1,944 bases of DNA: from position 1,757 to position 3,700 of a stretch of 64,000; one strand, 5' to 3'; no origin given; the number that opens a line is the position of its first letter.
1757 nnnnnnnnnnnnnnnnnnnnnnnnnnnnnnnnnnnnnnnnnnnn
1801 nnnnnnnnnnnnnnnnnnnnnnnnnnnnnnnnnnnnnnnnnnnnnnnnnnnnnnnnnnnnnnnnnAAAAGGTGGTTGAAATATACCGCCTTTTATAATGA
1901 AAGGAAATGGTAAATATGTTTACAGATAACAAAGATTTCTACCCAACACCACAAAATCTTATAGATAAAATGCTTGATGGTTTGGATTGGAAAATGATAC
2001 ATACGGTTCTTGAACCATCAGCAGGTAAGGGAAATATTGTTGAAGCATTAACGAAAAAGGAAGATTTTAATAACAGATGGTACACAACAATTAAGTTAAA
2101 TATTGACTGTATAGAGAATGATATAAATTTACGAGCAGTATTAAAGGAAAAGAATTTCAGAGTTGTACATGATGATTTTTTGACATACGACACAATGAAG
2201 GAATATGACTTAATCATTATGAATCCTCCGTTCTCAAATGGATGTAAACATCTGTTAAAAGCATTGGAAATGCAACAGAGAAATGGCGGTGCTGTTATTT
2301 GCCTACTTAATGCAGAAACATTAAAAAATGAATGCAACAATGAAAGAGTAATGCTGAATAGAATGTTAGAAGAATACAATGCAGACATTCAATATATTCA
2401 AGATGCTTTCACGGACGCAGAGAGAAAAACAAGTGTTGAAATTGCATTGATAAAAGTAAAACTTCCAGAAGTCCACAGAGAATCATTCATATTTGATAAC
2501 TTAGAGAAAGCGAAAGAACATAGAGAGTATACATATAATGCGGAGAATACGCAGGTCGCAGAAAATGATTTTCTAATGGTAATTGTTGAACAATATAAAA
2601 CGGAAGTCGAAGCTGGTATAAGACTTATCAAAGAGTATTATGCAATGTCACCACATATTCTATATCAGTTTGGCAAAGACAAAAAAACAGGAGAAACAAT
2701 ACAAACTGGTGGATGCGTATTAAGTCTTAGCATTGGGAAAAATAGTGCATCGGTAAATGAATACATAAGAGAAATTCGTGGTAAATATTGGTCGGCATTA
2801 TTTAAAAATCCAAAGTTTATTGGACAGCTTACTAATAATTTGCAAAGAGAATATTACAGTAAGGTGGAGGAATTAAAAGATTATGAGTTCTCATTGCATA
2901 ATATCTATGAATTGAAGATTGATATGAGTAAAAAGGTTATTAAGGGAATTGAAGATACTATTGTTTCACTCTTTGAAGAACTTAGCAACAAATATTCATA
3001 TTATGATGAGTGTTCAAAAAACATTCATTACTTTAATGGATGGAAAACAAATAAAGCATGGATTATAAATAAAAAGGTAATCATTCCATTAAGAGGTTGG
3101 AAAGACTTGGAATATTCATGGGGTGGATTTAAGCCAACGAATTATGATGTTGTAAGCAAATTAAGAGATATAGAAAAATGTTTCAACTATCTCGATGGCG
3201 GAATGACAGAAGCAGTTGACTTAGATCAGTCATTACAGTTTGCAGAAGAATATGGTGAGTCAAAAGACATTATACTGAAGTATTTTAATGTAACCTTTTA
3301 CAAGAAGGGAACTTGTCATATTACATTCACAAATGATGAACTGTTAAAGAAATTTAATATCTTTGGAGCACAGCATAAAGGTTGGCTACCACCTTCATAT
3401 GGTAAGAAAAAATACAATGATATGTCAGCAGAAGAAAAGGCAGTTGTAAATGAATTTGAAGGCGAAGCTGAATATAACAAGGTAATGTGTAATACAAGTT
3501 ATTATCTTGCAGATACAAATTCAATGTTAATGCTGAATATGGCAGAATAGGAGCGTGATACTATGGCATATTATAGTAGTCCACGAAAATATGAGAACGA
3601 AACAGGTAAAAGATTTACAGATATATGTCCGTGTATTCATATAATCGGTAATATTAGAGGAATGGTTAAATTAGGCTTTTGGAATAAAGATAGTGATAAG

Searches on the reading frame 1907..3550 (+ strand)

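Call 41: search_protein_families(library=phrogs, proteins=[window:1907-3550:+], max_evalue=0.00001)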
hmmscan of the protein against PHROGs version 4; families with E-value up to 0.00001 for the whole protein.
window:1907-3550:+ (547 aa): 13 families
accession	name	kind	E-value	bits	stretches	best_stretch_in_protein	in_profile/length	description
phrog_32703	-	unknown function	4.4e-46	158.6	1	1-501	1-479/480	-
phrog_9133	-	unknown function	1.8e-27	96.6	1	7-203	732-927/1259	-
phrog_15406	-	other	2.4e-25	88.9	1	3-191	1244-1422/2789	DNA methyltransferase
phrog_11358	-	unknown function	8.9e-24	83.5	1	7-192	1844-2021/3431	-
phrog_9793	-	unknown function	2.9e-22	79.8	1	10-183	604-768/772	-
phrog_6263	-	other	5.3e-22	79.2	1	9-145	392-519/548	DNA methyltransferase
phrog_799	-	other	5.8e-20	72.9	1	7-141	210-323/458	DNA methyltransferase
phrog_22901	-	unknown function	3.9e-18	65.2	1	10-220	634-838/1394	-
phrog_18947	-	unknown function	1.8e-16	59.7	1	10-135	568-683/1537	-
phrog_5143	-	unknown function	8e-11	40.7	1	8-179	1799-1963/2204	-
phrog_10691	-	unknown function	5.6e-10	37.2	1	9-134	2357-2475/3925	-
phrog_31814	-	other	1.6e-09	38.9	1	8-49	8-46/95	DNA methyltransferase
phrog_5172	-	unknown function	2.5e-06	27.5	1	7-127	18-125/377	-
